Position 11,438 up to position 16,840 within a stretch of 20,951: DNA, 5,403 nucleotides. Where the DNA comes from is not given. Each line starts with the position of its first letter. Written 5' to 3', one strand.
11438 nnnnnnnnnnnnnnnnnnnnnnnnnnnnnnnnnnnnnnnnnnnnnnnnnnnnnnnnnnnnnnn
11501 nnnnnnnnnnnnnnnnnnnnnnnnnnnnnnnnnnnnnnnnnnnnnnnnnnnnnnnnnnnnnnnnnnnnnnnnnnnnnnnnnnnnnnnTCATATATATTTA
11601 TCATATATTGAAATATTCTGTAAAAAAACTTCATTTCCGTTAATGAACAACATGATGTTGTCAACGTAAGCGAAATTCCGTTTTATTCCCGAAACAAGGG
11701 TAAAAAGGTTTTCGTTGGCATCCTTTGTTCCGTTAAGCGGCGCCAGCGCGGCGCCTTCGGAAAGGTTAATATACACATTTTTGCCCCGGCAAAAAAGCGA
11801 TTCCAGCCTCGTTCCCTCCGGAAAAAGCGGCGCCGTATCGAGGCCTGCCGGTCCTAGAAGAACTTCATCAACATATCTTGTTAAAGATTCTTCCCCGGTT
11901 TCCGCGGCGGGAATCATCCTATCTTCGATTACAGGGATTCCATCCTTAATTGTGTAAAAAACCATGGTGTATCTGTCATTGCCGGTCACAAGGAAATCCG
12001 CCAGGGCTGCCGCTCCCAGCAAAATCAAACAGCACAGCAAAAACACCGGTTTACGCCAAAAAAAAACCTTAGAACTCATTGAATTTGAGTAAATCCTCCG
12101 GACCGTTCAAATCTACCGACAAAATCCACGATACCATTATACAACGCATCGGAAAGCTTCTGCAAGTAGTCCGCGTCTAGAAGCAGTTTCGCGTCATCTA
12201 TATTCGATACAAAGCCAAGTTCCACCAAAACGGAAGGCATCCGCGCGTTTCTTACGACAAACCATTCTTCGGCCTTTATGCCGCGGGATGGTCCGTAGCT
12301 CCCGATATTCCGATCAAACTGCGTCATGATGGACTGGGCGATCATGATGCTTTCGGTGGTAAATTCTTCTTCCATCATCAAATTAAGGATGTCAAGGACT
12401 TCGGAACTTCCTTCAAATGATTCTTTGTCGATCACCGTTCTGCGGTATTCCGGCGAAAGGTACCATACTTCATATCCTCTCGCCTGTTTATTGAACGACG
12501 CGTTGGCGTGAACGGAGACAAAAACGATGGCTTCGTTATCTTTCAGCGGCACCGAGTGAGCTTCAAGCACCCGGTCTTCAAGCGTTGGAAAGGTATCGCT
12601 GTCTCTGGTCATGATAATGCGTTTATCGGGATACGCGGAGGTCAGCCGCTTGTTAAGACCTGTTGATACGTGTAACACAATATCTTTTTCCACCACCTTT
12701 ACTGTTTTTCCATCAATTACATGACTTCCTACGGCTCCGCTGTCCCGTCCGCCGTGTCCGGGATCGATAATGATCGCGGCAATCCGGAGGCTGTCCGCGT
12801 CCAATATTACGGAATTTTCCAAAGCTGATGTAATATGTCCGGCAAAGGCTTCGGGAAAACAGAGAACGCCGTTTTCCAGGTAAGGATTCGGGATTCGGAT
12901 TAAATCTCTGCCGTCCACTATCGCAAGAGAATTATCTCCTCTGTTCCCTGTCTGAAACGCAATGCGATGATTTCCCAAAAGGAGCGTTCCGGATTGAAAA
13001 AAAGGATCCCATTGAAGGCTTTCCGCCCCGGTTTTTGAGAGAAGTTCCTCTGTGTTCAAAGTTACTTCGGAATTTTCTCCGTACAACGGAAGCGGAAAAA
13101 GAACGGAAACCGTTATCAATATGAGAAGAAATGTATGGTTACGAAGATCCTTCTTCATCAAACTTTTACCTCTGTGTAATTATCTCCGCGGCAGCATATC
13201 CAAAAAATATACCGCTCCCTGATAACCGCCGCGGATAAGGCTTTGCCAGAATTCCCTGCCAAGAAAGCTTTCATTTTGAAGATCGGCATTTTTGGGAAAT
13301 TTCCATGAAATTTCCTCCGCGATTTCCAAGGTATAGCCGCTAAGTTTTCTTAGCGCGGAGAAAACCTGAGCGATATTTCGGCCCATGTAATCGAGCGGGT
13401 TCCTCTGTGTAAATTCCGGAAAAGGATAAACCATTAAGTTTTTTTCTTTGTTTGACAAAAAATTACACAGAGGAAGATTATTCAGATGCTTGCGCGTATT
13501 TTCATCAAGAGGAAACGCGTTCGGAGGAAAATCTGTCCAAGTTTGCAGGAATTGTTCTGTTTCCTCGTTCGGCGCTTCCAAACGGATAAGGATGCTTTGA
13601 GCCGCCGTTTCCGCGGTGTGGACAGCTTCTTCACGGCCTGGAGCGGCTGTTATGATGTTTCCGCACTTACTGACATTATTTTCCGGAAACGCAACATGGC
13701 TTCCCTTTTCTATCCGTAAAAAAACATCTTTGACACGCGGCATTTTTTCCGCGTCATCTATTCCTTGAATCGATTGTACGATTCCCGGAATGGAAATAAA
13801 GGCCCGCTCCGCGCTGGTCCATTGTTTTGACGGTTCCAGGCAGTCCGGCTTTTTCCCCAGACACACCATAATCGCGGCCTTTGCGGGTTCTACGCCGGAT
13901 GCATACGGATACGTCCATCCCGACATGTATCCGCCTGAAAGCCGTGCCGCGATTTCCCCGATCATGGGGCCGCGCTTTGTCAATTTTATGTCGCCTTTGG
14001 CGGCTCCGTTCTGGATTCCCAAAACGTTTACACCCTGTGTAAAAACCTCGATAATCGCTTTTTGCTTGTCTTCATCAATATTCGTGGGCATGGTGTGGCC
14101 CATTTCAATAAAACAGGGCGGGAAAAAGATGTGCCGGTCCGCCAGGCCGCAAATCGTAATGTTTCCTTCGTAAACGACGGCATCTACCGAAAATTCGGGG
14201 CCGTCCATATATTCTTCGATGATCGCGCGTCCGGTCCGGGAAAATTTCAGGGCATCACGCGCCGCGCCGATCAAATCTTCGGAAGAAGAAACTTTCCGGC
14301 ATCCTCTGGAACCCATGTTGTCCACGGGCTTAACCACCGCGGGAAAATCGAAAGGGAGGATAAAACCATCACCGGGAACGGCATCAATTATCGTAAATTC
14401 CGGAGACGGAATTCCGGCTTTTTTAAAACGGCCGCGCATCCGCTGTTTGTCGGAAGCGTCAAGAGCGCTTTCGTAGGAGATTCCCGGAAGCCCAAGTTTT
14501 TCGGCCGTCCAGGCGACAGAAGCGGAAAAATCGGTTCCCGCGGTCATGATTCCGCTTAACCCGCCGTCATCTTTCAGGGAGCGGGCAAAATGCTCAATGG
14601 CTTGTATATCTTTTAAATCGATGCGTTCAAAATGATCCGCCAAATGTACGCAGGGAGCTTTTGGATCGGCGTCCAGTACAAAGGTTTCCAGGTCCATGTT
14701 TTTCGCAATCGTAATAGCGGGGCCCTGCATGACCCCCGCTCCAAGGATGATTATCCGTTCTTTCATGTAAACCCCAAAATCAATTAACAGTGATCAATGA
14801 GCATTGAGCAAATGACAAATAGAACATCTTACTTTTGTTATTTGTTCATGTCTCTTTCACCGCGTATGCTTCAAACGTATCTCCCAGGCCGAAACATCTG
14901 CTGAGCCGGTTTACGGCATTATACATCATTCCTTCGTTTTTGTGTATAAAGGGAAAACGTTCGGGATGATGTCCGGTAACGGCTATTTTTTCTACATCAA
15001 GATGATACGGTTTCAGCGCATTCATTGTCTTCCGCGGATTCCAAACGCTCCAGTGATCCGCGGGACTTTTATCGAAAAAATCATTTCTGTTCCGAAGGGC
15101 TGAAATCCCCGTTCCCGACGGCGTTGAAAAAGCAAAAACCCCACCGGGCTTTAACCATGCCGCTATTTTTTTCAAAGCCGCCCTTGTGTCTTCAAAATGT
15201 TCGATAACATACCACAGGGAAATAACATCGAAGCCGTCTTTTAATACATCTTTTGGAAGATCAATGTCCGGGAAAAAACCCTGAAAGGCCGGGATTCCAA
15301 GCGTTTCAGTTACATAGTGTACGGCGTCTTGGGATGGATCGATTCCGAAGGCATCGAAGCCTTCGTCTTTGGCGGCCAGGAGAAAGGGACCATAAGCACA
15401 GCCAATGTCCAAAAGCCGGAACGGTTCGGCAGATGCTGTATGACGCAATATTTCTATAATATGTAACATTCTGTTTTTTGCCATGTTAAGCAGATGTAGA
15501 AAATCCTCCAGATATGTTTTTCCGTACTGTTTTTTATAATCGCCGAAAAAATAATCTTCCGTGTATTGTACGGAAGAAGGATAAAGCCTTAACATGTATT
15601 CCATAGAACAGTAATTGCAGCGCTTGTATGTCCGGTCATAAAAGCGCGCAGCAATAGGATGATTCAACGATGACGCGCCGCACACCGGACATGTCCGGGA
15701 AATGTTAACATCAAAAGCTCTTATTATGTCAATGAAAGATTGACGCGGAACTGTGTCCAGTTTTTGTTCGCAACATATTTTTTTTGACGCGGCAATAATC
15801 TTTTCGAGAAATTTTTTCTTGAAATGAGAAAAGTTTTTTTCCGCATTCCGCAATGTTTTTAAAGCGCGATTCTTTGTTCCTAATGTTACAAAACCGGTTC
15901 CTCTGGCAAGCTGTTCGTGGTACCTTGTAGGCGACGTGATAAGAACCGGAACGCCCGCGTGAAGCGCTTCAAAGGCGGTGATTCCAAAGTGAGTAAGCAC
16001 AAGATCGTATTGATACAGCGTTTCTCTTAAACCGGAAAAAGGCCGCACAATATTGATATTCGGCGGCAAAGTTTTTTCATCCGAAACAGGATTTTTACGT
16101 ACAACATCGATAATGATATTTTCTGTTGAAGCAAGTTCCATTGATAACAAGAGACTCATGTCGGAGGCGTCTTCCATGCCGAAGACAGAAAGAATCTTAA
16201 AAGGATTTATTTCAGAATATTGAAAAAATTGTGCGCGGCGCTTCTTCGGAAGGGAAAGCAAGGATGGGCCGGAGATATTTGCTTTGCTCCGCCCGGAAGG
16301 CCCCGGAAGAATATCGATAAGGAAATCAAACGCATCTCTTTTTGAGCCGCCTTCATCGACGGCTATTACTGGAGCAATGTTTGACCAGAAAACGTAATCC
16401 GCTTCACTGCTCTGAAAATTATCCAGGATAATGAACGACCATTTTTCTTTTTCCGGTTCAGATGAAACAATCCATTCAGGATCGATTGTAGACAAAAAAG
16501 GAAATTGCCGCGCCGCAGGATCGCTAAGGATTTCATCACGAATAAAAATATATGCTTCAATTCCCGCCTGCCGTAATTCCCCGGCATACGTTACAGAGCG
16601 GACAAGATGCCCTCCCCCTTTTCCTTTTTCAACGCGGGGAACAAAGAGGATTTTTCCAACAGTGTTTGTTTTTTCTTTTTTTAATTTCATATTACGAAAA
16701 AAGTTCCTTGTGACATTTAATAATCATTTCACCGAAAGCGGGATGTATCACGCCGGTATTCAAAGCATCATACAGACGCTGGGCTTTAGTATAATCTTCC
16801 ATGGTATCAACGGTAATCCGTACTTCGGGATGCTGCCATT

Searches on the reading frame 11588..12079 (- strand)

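Call 3: search_protein_families(library=pfam, proteins=[window:11588-12079:-], max_evalue=0.01)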
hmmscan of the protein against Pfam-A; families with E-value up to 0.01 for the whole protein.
window:11588-12079:- (163 aa): 2 families
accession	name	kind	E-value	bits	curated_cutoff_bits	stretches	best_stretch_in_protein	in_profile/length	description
PF10646.14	Germane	-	1.7e-06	29.1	23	1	53-151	18-116/117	Sporulation and spore germination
PF20360.3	DUF6655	-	0.0031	17.2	27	1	37-84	189-235/259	Family of unknown function (DUF6655)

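Call 4: search_protein_families(library=ncbifam, proteins=[window:11588-12079:-], max_evalue=0.01)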
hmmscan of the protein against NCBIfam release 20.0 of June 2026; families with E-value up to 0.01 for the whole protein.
window:11588-12079:- (163 aa): 0 families

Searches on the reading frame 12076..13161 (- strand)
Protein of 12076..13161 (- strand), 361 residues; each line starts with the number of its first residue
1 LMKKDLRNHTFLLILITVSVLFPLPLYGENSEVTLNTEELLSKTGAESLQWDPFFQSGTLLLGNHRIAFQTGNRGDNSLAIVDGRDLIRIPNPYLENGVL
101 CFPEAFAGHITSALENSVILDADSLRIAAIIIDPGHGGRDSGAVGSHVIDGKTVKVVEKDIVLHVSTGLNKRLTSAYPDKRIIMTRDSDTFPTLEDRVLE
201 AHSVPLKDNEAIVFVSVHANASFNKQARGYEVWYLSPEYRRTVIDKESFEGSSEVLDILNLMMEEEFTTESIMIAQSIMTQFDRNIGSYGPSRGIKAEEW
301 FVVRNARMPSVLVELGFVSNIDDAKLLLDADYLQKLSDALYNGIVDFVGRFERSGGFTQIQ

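Call 3: search_protein_families(library=pfam, proteins=[window:12076-13161:-], max_evalue=0.01)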
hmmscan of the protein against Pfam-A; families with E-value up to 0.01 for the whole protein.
window:12076-13161:- (361 aa): 1 family
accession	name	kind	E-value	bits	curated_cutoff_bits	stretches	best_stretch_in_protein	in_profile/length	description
PF01520.23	Amidase_3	-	3.8e-45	154.5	27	1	130-344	1-172/174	N-acetylmuramoyl-L-alanine amidase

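Call 4: search_protein_families(library=ncbifam, proteins=[window:12076-13161:-], max_evalue=0.01)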
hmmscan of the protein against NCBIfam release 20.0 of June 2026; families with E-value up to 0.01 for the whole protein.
window:12076-13161:- (361 aa): 7 families
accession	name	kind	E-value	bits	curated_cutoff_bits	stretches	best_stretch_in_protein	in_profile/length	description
TIGR02883.1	spore_cwlD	equivalog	1.2e-27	97.3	221.55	2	270-347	113-189/189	N-acetylmuramoyl-L-alanine amidase CwlD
NF038267.1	amidase_AmiC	exception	2.2e-23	82.6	700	2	126-237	185-283/407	N-acetylmuramoyl-L-alanine amidase AmiC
NF007751.0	PRK10431.1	equivalog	1.2e-22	80.1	532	2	129-237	193-288/445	N-acetylmuramoyl-L-alanine amidase AmiB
NF007652.1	PRK10319.1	equivalog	2.3e-22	79.6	400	2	129-236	59-153/291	N-acetylmuramoyl-L-alanine amidase AmiA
NF038140.1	amidase_Rv3717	exception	4.1e-10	39.5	335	1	306-349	189-232/233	Rv3717 family N-acetylmuramoyl-L-alanine amidase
NF010364.0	PRK13792.1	equivalog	0.0037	17.3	261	0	203-238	71-105/127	lysozyme inhibitor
NF050040.1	horm_taper_TftA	equivalog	0.004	15.9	500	0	302-329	140-167/450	hormogonium tapered terminus morphoprotein TftA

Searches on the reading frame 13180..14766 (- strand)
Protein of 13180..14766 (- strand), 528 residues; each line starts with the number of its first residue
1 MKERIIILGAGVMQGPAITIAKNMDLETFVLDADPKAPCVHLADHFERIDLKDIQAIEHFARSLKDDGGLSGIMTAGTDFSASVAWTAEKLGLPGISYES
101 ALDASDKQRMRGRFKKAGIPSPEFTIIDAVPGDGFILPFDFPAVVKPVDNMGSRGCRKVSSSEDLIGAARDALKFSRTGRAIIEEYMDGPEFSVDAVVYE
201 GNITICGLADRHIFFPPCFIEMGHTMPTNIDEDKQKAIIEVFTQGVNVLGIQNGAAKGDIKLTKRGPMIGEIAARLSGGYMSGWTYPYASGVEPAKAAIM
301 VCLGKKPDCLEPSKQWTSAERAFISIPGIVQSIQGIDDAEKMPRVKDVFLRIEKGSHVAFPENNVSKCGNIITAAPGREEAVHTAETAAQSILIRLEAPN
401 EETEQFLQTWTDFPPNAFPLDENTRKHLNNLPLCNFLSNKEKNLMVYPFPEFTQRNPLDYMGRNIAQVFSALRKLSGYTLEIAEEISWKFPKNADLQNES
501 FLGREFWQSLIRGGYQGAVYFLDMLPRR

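Call 3: search_protein_families(library=pfam, proteins=[window:13180-14766:-], max_evalue=0.01)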
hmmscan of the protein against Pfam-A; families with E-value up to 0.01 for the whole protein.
window:13180-14766:- (528 aa): 7 families
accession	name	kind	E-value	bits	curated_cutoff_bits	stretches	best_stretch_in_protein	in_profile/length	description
PF18603.7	LAL_C2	-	2e-17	63.6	29.4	1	323-397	2-78/78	L-amino acid ligase C-terminal domain 2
PF13535.11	ATP-grasp_4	-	1.6e-16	60.8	27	1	140-280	2-156/160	ATP-grasp domain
PF02655.19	ATP-grasp_3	-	8.3e-09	36.2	23.2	1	104-278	1-159/160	ATP-grasp domain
PF07478.18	Dala_Dala_lig_C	-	5.2e-07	29.8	24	1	139-265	35-164/204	D-ala D-ala ligase C-terminus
PF22660.2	RS_preATP-grasp-like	-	2.8e-06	28.1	27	1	4-63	3-62/98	Ribonucleotide synthetase preATP-grasp domain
PF01071.24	GARS_A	-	9.5e-06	26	27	1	106-204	2-106/194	Phosphoribosylglycinamide synthetase, ATP-grasp (A) domain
PF15632.11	ATPgrasp_Ter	-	0.00026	21.2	29.1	1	181-311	5-118/131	ATP-grasp in the biosynthetic pathway with Ter operon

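Call 4: search_protein_families(library=ncbifam, proteins=[window:13180-14766:-], max_evalue=0.01)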
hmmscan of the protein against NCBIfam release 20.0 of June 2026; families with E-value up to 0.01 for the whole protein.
window:13180-14766:- (528 aa): 35 families (the best 25 are shown)
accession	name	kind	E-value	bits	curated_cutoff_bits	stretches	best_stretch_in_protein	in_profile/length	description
NF002563.0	PRK02186.1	subfamily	7.2e-40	137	625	1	21-404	23-404/890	argininosuccinate lyase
NF005543.0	PRK07206.1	subfamily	1.6e-16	60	302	1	141-372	147-388/416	hypothetical protein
NF053745.1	AAntcapLigBacD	equivalog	6.9e-12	44.5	850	1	72-282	102-334/471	alanine--anticapsin ligase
NF002378.0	PRK01372.1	subfamily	6.1e-10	38.3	243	1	104-264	98-258/305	D-alanine--D-alanine ligase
TIGR01205.1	D_ala_D_alaTIGR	subfamily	5e-09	35.6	245.65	1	100-204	100-208/318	D-alanine--D-alanine ligase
NF009405.0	PRK12767.1-4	equivalog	1.5e-08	34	390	1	103-280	109-270/320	carbamoyl phosphate synthase-like protein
TIGR03909.1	pyrrolys_PylC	equivalog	1.5e-08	33.8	248.3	1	6-205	3-185/374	3-methylornithine--L-lysine ligase PylC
NF041595.1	dap_A_syn_DdaF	equivalog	2.2e-07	30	840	1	141-279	152-295/424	dapdiamide A synthase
NF002527.0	PRK01966.1-3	equivalog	3e-07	29.9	310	1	102-206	114-220/332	D-alanine--D-alanine ligase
NF006766.0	PRK09288.1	equivalog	2.3e-06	26.7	339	1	2-188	12-199/396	formate-dependent phosphoribosylglycinamide formyltransferase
NF012215.1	D_ala_D_lac_VanD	exception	2.8e-06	26.9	700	1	99-211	125-233/343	D-alanine--(R)-lactate ligase VanD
TIGR00877.1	purD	equivalog_domain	4.4e-06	25.8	288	1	80-206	76-210/425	phosphoribosylamine--glycine ligase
TIGR01369.1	CPSaseII_lrg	equivalog_domain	5.2e-06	24.4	1027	1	93-210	656-775/1052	carbamoyl-phosphate synthase (glutamine-hydrolyzing) large subunit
NF003671.0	PRK05294.1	equivalog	9.9e-06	23.4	599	1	73-208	631-770/1058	carbamoyl-phosphate synthase large subunit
NF053643.1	Ddl_archaea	equivalog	1.5e-05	24.1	500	1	91-203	89-196/367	putative pseudomurein biosynthesis ATP-grasp protein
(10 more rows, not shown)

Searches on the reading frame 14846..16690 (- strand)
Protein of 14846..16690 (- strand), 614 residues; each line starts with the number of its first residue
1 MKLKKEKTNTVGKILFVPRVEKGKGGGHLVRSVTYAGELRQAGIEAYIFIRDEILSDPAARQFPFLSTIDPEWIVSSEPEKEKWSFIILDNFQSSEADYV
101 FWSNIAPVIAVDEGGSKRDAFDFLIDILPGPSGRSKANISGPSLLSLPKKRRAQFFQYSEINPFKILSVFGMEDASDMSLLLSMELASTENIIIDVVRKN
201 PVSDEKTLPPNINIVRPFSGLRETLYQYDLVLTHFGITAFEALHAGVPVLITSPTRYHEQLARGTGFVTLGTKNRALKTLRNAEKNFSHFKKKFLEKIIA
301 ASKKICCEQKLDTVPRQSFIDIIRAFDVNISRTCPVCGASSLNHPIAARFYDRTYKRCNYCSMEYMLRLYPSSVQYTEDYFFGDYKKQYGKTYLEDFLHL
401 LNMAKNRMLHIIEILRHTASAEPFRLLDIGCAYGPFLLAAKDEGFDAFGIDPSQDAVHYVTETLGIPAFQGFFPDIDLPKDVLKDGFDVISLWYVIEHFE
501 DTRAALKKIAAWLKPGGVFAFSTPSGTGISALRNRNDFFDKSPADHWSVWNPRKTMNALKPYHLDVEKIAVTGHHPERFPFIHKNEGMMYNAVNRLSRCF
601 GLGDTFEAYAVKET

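Call 3: search_protein_families(library=pfam, proteins=[window:14846-16690:-], max_evalue=0.01)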
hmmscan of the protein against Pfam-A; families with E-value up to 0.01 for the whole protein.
window:14846-16690:- (614 aa): 6 families
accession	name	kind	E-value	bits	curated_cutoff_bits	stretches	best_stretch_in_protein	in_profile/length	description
PF13489.12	Methyltransf_23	-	2.7e-23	83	27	1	420-555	20-140/164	Methyltransferase domain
PF08242.18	Methyltransf_12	-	2.1e-13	51.2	30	1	427-519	1-98/98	Methyltransferase domain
PF08241.18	Methyltransf_11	-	1e-10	42.5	21.2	1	427-521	1-95/95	Methyltransferase domain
PF13649.12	Methyltransf_25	-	8.8e-10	39.6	27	1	427-517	2-97/97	Methyltransferase domain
PF13847.12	Methyltransf_31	-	3.1e-08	33.9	27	1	425-525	6-113/145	Methyltransferase domain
PF00534.26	Glycos_transf_1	-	0.0075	16.3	26.4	0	234-268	104-139/172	Glycosyl transferases group 1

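Call 4: search_protein_families(library=ncbifam, proteins=[window:14846-16690:-], max_evalue=0.01)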
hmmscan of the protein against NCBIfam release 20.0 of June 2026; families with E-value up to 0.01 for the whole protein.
window:14846-16690:- (614 aa): 6 families
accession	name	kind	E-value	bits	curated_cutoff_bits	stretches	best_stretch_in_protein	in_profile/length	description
TIGR01983.1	UbiG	equivalog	4.9e-09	35.8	102.95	1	397-525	21-155/228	bifunctional 2-polyprenyl-6-hydroxyphenol methylase/3-demethylubiquinol 3-O-methyltransferase UbiG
TIGR02072.1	BioC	equivalog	1.8e-06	27.9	184.95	1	410-534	22-145/244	malonyl-ACP O-methyltransferase BioC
TIGR03590.1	PseG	equivalog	9.2e-06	25.4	153.55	1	24-251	13-266/280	UDP-2,4-diacetamido-2,4,6-trideoxy-beta-L-altropyranose hydrolase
NF045667.1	MTase_DVU1556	equivalog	2.3e-05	23.9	155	1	415-522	15-120/213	DVU_1556 family methyltransferase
TIGR04345.1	ovoA_Cterm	equivalog_domain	0.0031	17.1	170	0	485-524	133-172/242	putative 4-mercaptohistidine N1-methyltransferase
NF000466.2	16S_rRNA_Rmt_gen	equivalog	0.0046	16.3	250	1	394-522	77-210/254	Rmt family 16S rRNA (guanine(1405)-N(7))-methyltransferase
